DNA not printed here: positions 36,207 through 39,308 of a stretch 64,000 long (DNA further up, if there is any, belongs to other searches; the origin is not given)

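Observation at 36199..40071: TLC (ATP/ADP translocase)-HEAT repeat fusion, translationally coupled to a double cNMP-binding protein, behind a structured leader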

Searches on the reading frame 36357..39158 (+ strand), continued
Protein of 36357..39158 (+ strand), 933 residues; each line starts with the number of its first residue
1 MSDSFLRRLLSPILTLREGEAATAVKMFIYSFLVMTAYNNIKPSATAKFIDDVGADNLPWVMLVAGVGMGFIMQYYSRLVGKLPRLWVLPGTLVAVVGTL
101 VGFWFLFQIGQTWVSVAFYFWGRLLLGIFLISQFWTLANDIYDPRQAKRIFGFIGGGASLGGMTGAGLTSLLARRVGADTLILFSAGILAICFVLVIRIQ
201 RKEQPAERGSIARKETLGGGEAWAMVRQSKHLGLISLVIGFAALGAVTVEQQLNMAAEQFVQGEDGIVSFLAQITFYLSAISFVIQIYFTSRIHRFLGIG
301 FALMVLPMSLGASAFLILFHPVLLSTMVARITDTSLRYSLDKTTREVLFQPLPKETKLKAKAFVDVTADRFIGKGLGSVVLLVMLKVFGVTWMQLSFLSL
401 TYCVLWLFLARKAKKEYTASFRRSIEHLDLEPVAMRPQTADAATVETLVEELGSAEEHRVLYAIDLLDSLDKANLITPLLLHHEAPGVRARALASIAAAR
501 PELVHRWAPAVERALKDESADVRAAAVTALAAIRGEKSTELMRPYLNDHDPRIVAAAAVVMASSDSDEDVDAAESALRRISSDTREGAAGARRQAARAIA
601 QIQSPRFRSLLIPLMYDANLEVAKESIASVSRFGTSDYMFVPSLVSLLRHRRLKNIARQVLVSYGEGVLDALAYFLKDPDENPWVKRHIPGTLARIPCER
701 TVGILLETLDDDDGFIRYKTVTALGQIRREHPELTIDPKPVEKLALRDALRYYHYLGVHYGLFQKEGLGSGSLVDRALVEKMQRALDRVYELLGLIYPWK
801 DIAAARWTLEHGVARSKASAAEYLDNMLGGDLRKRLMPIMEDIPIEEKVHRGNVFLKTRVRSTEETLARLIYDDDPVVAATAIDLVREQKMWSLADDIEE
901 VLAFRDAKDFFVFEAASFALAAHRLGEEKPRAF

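Call 15: find_encoding_contigs(protein=P0001, flank=6000, max_places=3)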
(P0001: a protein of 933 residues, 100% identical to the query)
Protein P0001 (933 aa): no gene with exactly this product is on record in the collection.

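Call 16: search_solved_structures(query=window:36357-39155:+, max_evalue=1)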
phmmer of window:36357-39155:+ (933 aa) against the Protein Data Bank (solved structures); distinct sequences matched with E-value up to 1: 24.
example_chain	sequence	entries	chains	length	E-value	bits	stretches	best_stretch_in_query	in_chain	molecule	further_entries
6ft5_A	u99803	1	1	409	3.1e-21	78.7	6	668-731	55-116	alphaRep A3_A3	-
9sah_A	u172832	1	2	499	5.5e-21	77.8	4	513-731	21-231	E4-NB2 synthetic fusion protein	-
6fsq_A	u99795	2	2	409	1.5e-18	69.8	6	668-731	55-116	alphaRep A3_bGFPD | A3_bGFPD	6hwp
4xl5_C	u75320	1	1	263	2.3e-15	59.2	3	677-731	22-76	bGFP-A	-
4zv6_A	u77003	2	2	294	1.4e-14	56.7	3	672-730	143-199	AlphaRep-7 | alpha-Rep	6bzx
3ltj_A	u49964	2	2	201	4.2e-14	55.1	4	668-731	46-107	AlphaRep-4 | bA3-2: binder of A3 protein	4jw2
3ltm_A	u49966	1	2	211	6.4e-14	54.5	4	669-731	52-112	Alpha-Rep4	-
9j3n_A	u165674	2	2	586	4e-10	41.9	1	104-422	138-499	ADP,ATP carrier protein 1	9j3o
6gx7_E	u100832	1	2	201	6.1e-10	41.3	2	673-731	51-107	iiiA5 ALPHAREP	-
7p0h_A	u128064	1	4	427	1.7e-08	36.5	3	511-568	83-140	Helicobacter pylori ComF fused to an artificial alphaREP crystallization helper (named B2)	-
8aw4_A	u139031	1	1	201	2.2e-08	36.2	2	486-572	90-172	ALPHAREP bB-E3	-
6gwc_C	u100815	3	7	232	4.9e-08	35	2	483-611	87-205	iE5 ALPHAREP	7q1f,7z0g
9t1m_A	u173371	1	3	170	5.3e-08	34.9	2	676-731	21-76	Alpha Rep E4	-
4xvp_D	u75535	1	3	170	3.5e-07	32.2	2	512-573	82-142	BGFP-C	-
9rhz_A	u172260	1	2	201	5e-07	31.7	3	669-730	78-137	ALPHAREP bE5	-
9j3j_A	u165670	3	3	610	1.5e-05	26.8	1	96-430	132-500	ADP,ATP carrier protein 1, chloroplastic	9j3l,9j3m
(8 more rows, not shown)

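Call 23: find_encoding_contigs(protein=window:36357-39158:+, flank=6000, max_places=3)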
Protein window:36357-39158:+ (933 aa): no gene with exactly this product is on record in the collection.

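Call 25: find_related_loci(query=A1, collection=genome_contigs, flank=5000)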
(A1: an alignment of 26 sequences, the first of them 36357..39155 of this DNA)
Query A1 (933 aa) in genome_contigs; peptide patterns used: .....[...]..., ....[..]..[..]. (x = any residue, [..] = any of these).
571 stretches matched a pattern; 544 encode a relative of the query (tblastn E <= 1e-3); the best 80 are kept; 80 distinct loci.
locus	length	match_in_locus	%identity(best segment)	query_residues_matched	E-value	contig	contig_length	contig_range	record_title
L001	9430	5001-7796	89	1-932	0e+0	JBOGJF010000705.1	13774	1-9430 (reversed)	MAG: Vicinamibacteria bacterium isolate M3-S_concoct.bin.117_sub k127_3400663, whole genome shotgun sequence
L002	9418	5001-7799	87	1-933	0e+0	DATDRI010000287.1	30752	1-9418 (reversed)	MAG TPA_asm: Vicinamibacteria bacterium isolate SMAG_U7973 k141_1744452, whole genome shotgun sequence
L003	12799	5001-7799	81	1-932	0e+0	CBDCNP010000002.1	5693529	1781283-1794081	MAG: Candidatus Marinacidobacterales bacterium isolate 830f3ca3-a0f5-4ab1-83b9-294b1c63e4d0 genome assembly, contig: con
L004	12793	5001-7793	67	4-932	0e+0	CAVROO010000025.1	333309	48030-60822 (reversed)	MAG: uncultured Acidobacteriota bacterium isolate MFD03804.bin.2.150 genome assembly, contig: contig_64683, whole genome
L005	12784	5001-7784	66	1-928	0e+0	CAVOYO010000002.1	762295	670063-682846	MAG: uncultured Acidobacteriota bacterium isolate MFD09779.bin.2.31 genome assembly, contig: contig_10992, whole genome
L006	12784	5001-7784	62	1-925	0e+0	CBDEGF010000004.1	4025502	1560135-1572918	MAG: Candidatus Marinacidobacterales bacterium isolate c082ba49-c445-4dc2-813e-242f56799b7a genome assembly, contig: con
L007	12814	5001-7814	63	1-932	0e+0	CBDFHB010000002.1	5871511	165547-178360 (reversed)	MAG: Candidatus Marinacidobacterales bacterium isolate 4f9178b5-c147-4fb2-a822-cd01c555588a genome assembly, contig: con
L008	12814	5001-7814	63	1-932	0e+0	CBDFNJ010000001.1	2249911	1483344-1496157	MAG: Candidatus Marinacidobacterales bacterium isolate b83d0dcc-da93-416a-ac20-8b57dddb6799 genome assembly, contig: con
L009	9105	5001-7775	63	1-925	0e+0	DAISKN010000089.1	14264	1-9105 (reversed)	MAG TPA_asm: Acidobacteriota bacterium isolate CTOTU25575 NODE_1683_length_14264_cov_4.249842, whole genome shotgun sequ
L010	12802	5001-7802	61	1-932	0e+0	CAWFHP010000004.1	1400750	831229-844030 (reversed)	MAG: uncultured Acidobacteriota bacterium isolate MFD05684.bin.1.164 genome assembly, contig: contig_19229, whole genome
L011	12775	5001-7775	63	1-925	0e+0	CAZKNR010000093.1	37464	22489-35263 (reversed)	MAG TPA_asm: uncultured Acidobacteriota bacterium isolate binchicken_co165_16 genome assembly, contig: k141_2047556, who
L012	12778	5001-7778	61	3-927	0e+0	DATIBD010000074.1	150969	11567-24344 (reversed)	MAG TPA_asm: Vicinamibacteria bacterium isolate SMAG_U16281 k141_1899157, whole genome shotgun sequence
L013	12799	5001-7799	61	1-930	0e+0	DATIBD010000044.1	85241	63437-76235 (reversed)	MAG TPA_asm: Vicinamibacteria bacterium isolate SMAG_U16281 k141_950568, whole genome shotgun sequence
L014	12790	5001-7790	63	1-930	0e+0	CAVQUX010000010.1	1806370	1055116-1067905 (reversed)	MAG: uncultured Acidobacteriota bacterium isolate MFD10007.bin.1.37 genome assembly, contig: contig_13365, whole genome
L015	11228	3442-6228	58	4-932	0e+0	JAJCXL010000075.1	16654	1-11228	MAG: Acidobacteriota bacterium isolate OFTM150 OFTM150_74, whole genome shotgun sequence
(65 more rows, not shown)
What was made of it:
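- Tried and rejected: Exact look-up of the window protein's contig gave nothing on record (calls 15, 23), so the organism was inferred from relatives (call 25).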

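Call 48: search_protein_representatives(protein=window:36357-39155:+)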
Query: 933 residues. Proteins with E-value up to 0.001 (for the whole library): 13189; up to 1e-10: 7364; up to 1e-30: 2233. The best 150 are listed.
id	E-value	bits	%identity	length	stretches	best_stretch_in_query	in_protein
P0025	0.0e+00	1285.4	63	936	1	1-931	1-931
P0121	0.0e+00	1031.9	55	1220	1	1-932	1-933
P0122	0.0e+00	1027.8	54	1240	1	5-927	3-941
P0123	7.7e-288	974.0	51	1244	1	4-932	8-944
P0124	3.8e-281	951.9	52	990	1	5-891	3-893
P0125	5.2e-280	948.1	50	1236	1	1-930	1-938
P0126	1.2e-278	943.7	52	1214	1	4-889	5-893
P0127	6.0e-277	938.0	53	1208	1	6-888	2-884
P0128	4.2e-273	925.3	50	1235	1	3-926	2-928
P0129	2.1e-270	916.4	49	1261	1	4-925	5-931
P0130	1.4e-268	910.4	49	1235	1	3-924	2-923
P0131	9.4e-265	897.7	49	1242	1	5-922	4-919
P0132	3.2e-264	895.9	49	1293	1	4-924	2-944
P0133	4.1e-263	892.2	49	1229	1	9-920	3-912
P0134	1.8e-253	860.3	46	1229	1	6-931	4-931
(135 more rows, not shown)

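Call 51: search_protein_families(library=padloc, proteins=[window:36357-39155:+], max_evalue=0.01)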
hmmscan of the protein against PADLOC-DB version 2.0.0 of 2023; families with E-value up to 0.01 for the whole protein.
window:36357-39155:+ (933 aa): 1 family
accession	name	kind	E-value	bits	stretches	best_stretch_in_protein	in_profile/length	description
PDLC02919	HEAT-ARM_XIII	-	8.9e-05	18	1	461-589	342-467/1972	-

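Call 66: search_solved_structures(query=A3, max_evalue=1)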
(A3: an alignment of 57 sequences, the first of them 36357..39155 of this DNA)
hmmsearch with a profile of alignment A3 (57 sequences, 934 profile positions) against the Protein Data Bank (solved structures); distinct sequences matched with E-value up to 1: 50.
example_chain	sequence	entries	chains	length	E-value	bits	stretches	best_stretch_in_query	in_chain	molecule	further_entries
9sah_A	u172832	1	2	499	1.5e-34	122.3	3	514-732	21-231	E4-NB2 synthetic fusion protein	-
6ft5_A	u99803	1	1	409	4.9e-33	117.3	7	673-732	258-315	alphaRep A3_A3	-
6fsq_A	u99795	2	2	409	1.1e-27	99.6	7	670-732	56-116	alphaRep A3_bGFPD | A3_bGFPD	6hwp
4xl5_C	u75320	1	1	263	2.7e-25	91.7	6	507-571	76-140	bGFP-A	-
3ltj_A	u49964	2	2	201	6.6e-22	80.5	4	670-732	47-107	AlphaRep-4 | bA3-2: binder of A3 protein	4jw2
4zv6_A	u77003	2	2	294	1.4e-21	79.4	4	506-571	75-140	AlphaRep-7 | alpha-Rep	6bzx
3ltm_A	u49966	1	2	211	4.4e-21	77.7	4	680-732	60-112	Alpha-Rep4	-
6gx7_E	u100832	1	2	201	1.9e-14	55.8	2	680-732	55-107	iiiA5 ALPHAREP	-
6gwc_C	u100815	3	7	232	4.3e-14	54.6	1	514-726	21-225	iE5 ALPHAREP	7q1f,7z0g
9j3n_A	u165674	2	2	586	1.9e-13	52.5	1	111-421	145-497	ADP,ATP carrier protein 1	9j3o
7p0h_A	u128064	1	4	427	2.6e-13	52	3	506-630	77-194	Helicobacter pylori ComF fused to an artificial alphaREP crystallization helper (named B2)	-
8aw4_A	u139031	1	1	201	3.4e-13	51.6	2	477-577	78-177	ALPHAREP bB-E3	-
9rhz_A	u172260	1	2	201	2.5e-12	48.7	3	677-731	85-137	ALPHAREP bE5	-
9t1m_A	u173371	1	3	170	9.5e-12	46.8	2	680-738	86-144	Alpha Rep E4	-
4xvp_D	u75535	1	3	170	3.5e-11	45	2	507-577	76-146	BGFP-C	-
9j3j_A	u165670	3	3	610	1.3e-10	43.1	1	113-415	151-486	ADP,ATP carrier protein 1, chloroplastic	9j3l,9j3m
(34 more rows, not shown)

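Call 67: predict_structure(alignment_id=A3)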
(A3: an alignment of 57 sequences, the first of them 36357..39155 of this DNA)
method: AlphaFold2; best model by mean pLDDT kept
length: 933 residues; sequences in the alignment: 57
mean_pLDDT: 83.4   pTM: 0.53
mean pLDDT of the five models: 83.4, 81.8, 78.3, 76.9, 71.4
residues with pLDDT >= 90: 305; 70-90: 510; 50-70: 101; < 50: 17
segments of 3 or more residues with pLDDT < 50: 204-217, 931-933
pLDDT, mean of each block of 10 residues (from residue 1): 58 57 81 87 86 86 81 73 72 85 84 86 82 70 59 73 83 75 85 84 44 43 72 85 87 87 80 84 70 61 84 86 84 78 74 70 73 83 87 88 90 85 73 59 81 89 87 84 91 81 78 89 90 87 92 93 92 95 90 94 90 94 94 81 94 94 93 94 94 96 96 92 95 93 95 92 83 89 94 93 92 81 87 91 87 82 87 91 91 92 85 91 72 46
secondary structure, 60 per line:
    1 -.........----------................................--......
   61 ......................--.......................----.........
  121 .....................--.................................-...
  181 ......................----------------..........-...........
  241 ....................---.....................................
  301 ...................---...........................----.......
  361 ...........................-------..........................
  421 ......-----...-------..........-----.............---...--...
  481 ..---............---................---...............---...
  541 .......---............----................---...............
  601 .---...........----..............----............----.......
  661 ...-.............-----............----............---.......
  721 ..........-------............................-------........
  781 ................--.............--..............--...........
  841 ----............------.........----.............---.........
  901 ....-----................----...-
elements in order (helices of 4 or more, strands of 3 or more residues): H2-10 H21-52 H55-82 H85-107 H112-141 H144-176 H178-202 H219-228 H230-260 H264-319 H323-349 H354-387 H395-426 H442-451 H457-469 H478-482 H486-497 H501-516 H520-534 H538-547 H551-562 H567-582 H586-601 H605-615 H620-633 H638-649 H654-663 H665-677 H683-694 H699-710 H714-730 H738-765 H773-796 H799-811 H814-827 H830-840 H845-856 H863-871 H876-888 H892-904 H910-925
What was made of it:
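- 36417..37634 (+): Membrane domain, residues 21-426: 12 TM helices, MFS fold. It carries NTT signature motifs (FWxxANxI, AKR, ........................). Model (call 67).
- On NTT/TLC transporters: The model has 12 TM helices (call 67).
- Checked: The AlphaFold model (pLDDT 83) has 12 TM helices in residues 21-426 and an all-alpha solenoid in residues 442-925 (call 67).
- The inter-domain geometry of the model is uncertain (pTM 0.53, call 67), and no complex could be modelled.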

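Call 69: fold_search(model_id=the predicted structure, library=pdb)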
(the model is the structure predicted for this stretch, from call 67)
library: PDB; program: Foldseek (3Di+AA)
matches with E <= 10: 1319; with E <= 0.001: 264
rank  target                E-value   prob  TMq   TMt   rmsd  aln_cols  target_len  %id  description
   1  9j3l_A                2.3e-09  1.00  0.39  0.72   3.8       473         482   17  ATP bound Arabidopsis ATP/ADP translocator AtNTT1 (released 2025-03-19)
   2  9j3n_A                2.9e-09  1.00  0.39  0.72   4.7       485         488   17  ATP bound Chlamydia pneumoniae ATP/ADP translocator NTT1(Inward open state) (released 2025-03-19)
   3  9j3m_A                8.1e-09  1.00  0.38  0.70   4.1       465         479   17  ADP/Pi bound Arabidopsis ATP/ADP translocator AtNTT1 (released 2025-03-19)
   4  7z8v_D                2.9e-06  1.00  0.17  0.15  28.6      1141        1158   11  CAND1-SCF-SKP2 (SKP1deldel) CAND1 engaged SCF rocked (released 2023-04-19)
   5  6fsq                  3.1e-06  1.00  0.14  0.29  16.6       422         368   20  Structure of A3_bGFPD, an artificial bi-domain protein based on two different alphaRep domains : A3 and a GFP binding do (released 2018-08-08)
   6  5t8v                  3.8e-06  1.00  0.13  0.10  26.1      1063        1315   11  Chaetomium thermophilum cohesin loader SCC2, C-terminal fragment (released 2016-10-19)
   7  4rv1_C                5.8e-06  1.00  0.14  0.25  16.5       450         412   18  Crystal Structure of Engineered Protein. Northeast Structural Genomics Consortium (NESG) Target OR497. (released 2014-12-10)
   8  7z8t_D                6.7e-06  1.00  0.17  0.16  27.2      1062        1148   12  CAND1-SCF-SKP2 CAND1 engaged SCF rocked (released 2023-04-19)
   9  4rv1_D                7.2e-06  1.00  0.14  0.23  16.8       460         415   19  Crystal Structure of Engineered Protein. Northeast Structural Genomics Consortium (NESG) Target OR497. (released 2014-12-10)
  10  4rv1_F                9.5e-06  1.00  0.13  0.24  16.9       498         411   17  Crystal Structure of Engineered Protein. Northeast Structural Genomics Consortium (NESG) Target OR497. (released 2014-12-10)
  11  8xo9                  1.3e-05  1.00  0.34  0.73   4.7       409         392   13  VMAT2 complex with noradrenaline in cytosol-facing state (released 2024-05-08)
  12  7pks_d                1.6e-05  1.00  0.20  0.22  25.9       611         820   13  Structural basis of Integrator-mediated transcription regulation (released 2021-12-08)
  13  9j3o_A                1.7e-05  1.00  0.33  0.56   7.9       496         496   17  Chlamydia pneumoniae ATP/ADP translocator NTT1(Outward open state) (released 2025-03-19)
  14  1b3u_A                1.7e-05  1.00  0.24  0.33  18.4       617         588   14  CRYSTAL STRUCTURE OF CONSTANT REGULATORY DOMAIN OF HUMAN PP2A, PR65ALPHA (released 1999-04-12)
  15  6bzx_A                1.7e-05  1.00  0.17  0.44  11.1       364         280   21  Structure of the artificial complex alpha-Rep/Octarellin V.1 crystallized by counter diffusion in a capillary (released 2019-01-09)
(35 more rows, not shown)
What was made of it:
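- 36417..37634 (+): The top Foldseek hits are AtNTT1 9j3l and Chlamydia NTT1 9j3n (E 2e-9, target TM-score 0.72), against 1e-5 for the next MFS (call 69).
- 37680..39131 (+): Cytoplasmic HEAT/ARM-type alpha-solenoid, residues 442-925, about 29 helices. Fold hits are alphaRep, PR65/PP2A-A, CAND1 and adaptins (calls 16, 69).
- On NTT/TLC transporters: Foldseek gives 9j3l, 9j3n and 9j3m at E 2e-9 to 8e-9, and the next MFS at 1.3e-5 (call 69).
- The top three Foldseek hits are AtNTT1 and CpNTT1, at E about 2e-9 against 1e-5 for VMAT2, SPNS2 and NorA (call 69). Identity to NTTs is 17% (call 69). HEAT solenoids are generic protein-interaction scaffolds (hits to PR65, CAND1 and adaptins, call 69).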
